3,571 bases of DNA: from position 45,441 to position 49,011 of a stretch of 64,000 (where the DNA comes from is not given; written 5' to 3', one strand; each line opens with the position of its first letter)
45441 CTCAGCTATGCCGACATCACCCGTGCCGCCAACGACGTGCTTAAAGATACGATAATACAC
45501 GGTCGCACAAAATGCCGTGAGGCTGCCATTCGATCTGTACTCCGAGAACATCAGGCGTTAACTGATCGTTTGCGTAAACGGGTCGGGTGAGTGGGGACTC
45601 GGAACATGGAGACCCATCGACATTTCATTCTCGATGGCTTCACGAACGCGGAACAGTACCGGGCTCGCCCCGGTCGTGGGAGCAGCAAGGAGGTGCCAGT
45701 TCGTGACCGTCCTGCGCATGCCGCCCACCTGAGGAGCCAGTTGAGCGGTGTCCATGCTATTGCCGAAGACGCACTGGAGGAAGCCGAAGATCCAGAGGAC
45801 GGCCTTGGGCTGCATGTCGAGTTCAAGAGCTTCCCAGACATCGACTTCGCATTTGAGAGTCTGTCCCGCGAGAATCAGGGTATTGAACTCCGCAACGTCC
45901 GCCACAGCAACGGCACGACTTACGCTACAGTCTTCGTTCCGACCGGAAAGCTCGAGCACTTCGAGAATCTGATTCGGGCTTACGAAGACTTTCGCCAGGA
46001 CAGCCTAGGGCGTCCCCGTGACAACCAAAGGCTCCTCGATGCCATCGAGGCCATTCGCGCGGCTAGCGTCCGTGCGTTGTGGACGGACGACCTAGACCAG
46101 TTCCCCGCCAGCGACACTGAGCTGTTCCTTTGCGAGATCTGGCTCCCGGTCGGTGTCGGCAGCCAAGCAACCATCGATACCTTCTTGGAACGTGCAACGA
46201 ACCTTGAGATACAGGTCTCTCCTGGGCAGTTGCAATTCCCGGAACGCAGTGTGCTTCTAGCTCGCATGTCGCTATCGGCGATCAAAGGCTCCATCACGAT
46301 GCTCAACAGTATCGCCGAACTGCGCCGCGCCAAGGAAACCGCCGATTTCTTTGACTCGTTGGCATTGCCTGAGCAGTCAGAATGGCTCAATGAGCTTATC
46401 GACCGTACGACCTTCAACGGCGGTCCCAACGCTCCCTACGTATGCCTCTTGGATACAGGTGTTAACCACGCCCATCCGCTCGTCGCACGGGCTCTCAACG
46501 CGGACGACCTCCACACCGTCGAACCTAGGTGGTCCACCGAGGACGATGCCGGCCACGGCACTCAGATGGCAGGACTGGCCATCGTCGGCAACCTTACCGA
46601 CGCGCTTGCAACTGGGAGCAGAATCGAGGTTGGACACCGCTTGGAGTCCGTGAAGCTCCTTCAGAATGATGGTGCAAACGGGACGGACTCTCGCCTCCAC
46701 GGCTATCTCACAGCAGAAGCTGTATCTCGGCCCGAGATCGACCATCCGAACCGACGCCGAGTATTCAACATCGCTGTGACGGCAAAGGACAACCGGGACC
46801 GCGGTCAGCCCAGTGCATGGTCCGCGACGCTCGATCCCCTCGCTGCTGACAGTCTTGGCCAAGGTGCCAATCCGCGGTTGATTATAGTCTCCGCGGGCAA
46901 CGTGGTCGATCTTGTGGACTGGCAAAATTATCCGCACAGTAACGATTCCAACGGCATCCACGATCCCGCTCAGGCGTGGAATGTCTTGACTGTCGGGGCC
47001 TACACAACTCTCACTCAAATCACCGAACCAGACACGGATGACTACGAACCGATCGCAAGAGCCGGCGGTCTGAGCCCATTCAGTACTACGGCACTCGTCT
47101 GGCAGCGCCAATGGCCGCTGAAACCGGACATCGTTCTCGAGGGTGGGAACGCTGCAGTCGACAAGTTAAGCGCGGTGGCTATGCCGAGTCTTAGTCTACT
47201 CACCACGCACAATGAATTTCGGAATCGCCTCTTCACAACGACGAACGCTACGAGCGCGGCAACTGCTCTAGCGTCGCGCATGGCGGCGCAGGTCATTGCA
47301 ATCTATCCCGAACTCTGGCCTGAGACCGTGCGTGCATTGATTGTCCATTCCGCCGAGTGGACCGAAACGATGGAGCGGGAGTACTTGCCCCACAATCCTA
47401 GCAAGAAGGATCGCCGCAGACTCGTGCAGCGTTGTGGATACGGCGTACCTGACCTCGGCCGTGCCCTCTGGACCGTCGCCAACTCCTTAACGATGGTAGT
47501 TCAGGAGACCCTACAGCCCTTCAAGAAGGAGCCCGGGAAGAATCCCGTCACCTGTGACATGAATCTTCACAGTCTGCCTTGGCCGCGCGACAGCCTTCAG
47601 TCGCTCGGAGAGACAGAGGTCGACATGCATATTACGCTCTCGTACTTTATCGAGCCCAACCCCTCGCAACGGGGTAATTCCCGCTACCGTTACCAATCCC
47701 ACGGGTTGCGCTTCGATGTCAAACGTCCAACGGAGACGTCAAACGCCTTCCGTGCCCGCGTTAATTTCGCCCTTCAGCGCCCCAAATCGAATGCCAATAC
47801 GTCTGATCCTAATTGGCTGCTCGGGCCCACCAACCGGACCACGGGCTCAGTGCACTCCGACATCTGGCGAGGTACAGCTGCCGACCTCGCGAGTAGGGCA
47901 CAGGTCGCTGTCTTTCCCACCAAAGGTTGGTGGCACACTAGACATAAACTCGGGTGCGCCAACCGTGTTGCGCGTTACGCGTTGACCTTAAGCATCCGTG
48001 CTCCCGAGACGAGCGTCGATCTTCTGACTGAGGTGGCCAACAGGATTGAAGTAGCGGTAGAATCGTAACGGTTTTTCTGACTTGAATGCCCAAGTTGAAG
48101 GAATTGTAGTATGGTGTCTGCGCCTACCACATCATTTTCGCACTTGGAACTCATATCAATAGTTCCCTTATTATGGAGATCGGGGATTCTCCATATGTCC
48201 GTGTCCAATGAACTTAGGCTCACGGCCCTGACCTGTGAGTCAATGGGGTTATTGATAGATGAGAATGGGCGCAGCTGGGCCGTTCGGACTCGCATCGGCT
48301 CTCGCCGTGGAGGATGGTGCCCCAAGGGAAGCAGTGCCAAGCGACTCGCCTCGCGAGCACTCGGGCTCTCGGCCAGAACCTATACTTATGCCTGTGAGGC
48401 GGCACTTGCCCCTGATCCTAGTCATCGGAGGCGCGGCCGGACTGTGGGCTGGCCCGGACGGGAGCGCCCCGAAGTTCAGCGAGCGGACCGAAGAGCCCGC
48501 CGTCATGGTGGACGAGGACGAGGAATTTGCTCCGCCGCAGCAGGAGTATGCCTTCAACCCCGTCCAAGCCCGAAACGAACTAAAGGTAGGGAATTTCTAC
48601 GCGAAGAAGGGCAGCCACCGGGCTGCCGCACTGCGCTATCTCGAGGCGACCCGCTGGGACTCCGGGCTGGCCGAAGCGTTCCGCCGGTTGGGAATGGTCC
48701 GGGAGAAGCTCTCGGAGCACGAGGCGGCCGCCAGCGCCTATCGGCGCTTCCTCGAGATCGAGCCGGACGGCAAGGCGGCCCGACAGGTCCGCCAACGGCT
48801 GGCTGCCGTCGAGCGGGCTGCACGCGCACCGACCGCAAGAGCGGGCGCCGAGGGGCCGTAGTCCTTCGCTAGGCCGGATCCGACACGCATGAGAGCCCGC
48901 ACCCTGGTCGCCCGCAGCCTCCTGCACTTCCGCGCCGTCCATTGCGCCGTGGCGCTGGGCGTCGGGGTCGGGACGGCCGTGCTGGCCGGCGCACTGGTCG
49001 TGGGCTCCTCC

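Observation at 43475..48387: Lower-G+C islet with an abutting AAA+ ATPase / S8 subtilase operon (ietAS-like candidate defence module)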

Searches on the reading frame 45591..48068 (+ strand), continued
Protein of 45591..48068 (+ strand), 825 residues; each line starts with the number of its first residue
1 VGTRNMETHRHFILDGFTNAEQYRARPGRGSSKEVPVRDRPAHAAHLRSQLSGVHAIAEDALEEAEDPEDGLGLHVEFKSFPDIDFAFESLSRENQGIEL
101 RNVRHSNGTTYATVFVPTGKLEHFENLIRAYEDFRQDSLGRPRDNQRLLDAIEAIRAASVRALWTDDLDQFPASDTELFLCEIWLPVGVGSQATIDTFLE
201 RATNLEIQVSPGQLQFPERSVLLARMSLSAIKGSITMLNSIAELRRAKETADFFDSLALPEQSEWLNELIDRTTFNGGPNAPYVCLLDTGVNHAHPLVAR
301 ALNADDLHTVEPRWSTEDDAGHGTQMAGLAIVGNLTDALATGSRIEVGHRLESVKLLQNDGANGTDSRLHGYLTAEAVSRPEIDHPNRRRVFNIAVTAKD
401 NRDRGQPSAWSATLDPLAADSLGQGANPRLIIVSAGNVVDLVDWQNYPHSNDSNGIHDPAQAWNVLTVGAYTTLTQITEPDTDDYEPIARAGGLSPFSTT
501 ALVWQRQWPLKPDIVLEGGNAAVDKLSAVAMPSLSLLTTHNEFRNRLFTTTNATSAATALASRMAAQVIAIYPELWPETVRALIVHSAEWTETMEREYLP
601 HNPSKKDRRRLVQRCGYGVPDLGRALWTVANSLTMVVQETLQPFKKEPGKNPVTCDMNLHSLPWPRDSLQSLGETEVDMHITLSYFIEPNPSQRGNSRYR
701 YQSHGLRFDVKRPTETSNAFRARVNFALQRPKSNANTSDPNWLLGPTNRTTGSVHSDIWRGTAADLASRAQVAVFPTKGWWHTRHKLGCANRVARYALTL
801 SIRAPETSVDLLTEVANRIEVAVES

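Call 103: search_dna_similar(query=L031:3971-6478:+, collection=plasmids, mode=protein, max_rows=60, rows=best, max_evalue=1e-100)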
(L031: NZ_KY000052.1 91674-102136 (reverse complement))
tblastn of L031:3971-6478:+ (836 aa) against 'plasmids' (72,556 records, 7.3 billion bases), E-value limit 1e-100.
Records with a match: 373; places in all: 375; records where one place covers at least 80% of the query: 363.
Best place of each record, by identity: >=99% 9; 95-99% 43; 90-95% 2; 80-90% 2; 60-80% 4; <60% 313.
By first word of the organism name: Klebsiella 193; Agrobacterium 50; Rhizobium 27; Enterobacter 13; Rhodococcus 7; Burkholderia 5; Escherichia 5; Phaeobacter 5; Sulfitobacter 5; Cupriavidus 4; and 37 more.
By predicted mobility (MOB-suite, as given by PLSDB): conjugative 274; non-mobilizable 87; mobilizable 12.
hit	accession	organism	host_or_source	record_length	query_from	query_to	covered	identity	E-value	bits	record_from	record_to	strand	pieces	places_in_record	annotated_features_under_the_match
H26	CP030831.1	Neorhizobium sp. NCHU2750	Rosa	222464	1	836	100%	100.0%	0e+0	1644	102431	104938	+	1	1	peptidase S8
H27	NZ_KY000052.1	Agrobacterium radiobacter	-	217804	1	836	100%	100.0%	0e+0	1644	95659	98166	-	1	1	S8 family peptidase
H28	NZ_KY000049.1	Rhizobium rhizogenes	-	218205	1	836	100%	100.0%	0e+0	1644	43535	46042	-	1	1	S8 family peptidase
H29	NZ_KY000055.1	Agrobacterium rubi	-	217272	1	836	100%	100.0%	0e+0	1644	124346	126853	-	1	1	S8 family peptidase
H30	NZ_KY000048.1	Rhizobium rhizogenes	-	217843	1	836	100%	100.0%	0e+0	1644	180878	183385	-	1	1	S8 family peptidase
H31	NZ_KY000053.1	Agrobacterium tumefaciens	-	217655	1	836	100%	100.0%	0e+0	1644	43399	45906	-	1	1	S8 family peptidase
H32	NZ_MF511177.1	Rhizobium rhizogenes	'Colt' cherry rootstock,Crown gall tumor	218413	1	836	100%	100.0%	0e+0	1644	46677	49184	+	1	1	S8 family peptidase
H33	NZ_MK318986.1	Rhizobium rhizogenes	-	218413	1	836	100%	100.0%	0e+0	1644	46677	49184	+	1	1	S8 family peptidase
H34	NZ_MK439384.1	Agrobacterium tumefaciens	Kerr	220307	1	836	100%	100.0%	0e+0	1644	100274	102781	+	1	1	S8 family peptidase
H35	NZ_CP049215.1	Rhizobium rhizogenes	Raspberry,cell culture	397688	1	836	100%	98.9%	0e+0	1627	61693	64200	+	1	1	S8 family peptidase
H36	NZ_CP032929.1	Agrobacterium tumefaciens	Rubus sp.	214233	1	836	100%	98.7%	0e+0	1624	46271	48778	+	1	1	S8 family peptidase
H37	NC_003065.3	Agrobacterium fabrum str. C58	-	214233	1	836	100%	98.7%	0e+0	1624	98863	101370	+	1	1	S8 family peptidase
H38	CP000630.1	Rhizobium rhizogenes K84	-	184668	1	836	100%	98.7%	0e+0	1624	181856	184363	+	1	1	conserved hypothetical protein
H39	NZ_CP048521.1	Agrobacterium tumefaciens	walnut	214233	1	836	100%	98.7%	0e+0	1624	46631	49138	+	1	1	S8 family peptidase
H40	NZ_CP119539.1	Agrobacterium fabrum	-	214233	1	836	100%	98.7%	0e+0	1624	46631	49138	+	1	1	S8 family peptidase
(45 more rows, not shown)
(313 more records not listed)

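Call 104: get_annotated_region(hit=H37, flank=1800)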
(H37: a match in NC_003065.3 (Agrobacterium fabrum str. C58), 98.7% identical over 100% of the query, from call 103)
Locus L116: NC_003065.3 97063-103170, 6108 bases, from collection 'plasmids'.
description: Agrobacterium fabrum str. C58 plasmid Ti, complete sequence
organism: Agrobacterium fabrum str. C58 (NCBI taxid 176299)
taxonomy: Bacteria; Pseudomonadota; Alphaproteobacteria; Hyphomicrobiales; Rhizobiaceae; Agrobacterium; Agrobacterium fabrum; Agrobacterium fabrum str. C58
host: -; source: -; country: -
typing (MOB-suite, as given by PLSDB): conjugative; replicon rep_cluster_490; relaxase MOBQ; mating-pair formation MPF_T
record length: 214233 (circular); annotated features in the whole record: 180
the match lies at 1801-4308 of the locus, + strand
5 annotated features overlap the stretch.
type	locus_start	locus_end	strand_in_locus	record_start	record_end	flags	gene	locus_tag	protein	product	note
CDS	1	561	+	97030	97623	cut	-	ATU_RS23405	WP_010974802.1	DUF6088 family protein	-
CDS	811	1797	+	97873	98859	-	-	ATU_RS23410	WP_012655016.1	ATP-binding protein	-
CDS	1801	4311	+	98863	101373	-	-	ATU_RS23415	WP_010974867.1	S8 family peptidase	-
CDS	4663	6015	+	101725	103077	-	-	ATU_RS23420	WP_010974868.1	LLM class flavin-dependent oxidoreductase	-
CDS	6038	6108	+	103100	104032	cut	-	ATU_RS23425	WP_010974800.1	aliphatic sulfonate ABC transporter substrate-binding protein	GO:0042918 - alkanesulfonate transport [Evidence IEA]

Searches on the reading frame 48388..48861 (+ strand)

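Call 11: search_protein_families(library=ncbifam, proteins=[window:48388-48861:+], max_evalue=0.01)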
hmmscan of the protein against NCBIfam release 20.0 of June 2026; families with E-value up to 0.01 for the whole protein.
window:48388-48861:+ (157 aa): 5 families
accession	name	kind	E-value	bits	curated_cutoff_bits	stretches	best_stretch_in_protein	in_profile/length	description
NF047507.1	TPR_BatC_Lepto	exception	1.7e-05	24.4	175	1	57-102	92-137/214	TPR repeat-containing protein BatC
TIGR03302.1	OM_YfiO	subfamily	2.8e-05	23.7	81.4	1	60-86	165-191/239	outer membrane protein assembly factor BamD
TIGR02521.1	type_IV_pilW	equivalog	0.0015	18.1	154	1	55-129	24-99/234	type IV pilus biogenesis/stability protein PilW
TIGR02795.1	tol_pal_ybgF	equivalog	0.0044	17.6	90.1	1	47-138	25-119/119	tol-pal system protein YbgF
NF040959.1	MamA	equivalog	0.0056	16.1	200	1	68-126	44-102/204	magnetosome protein MamA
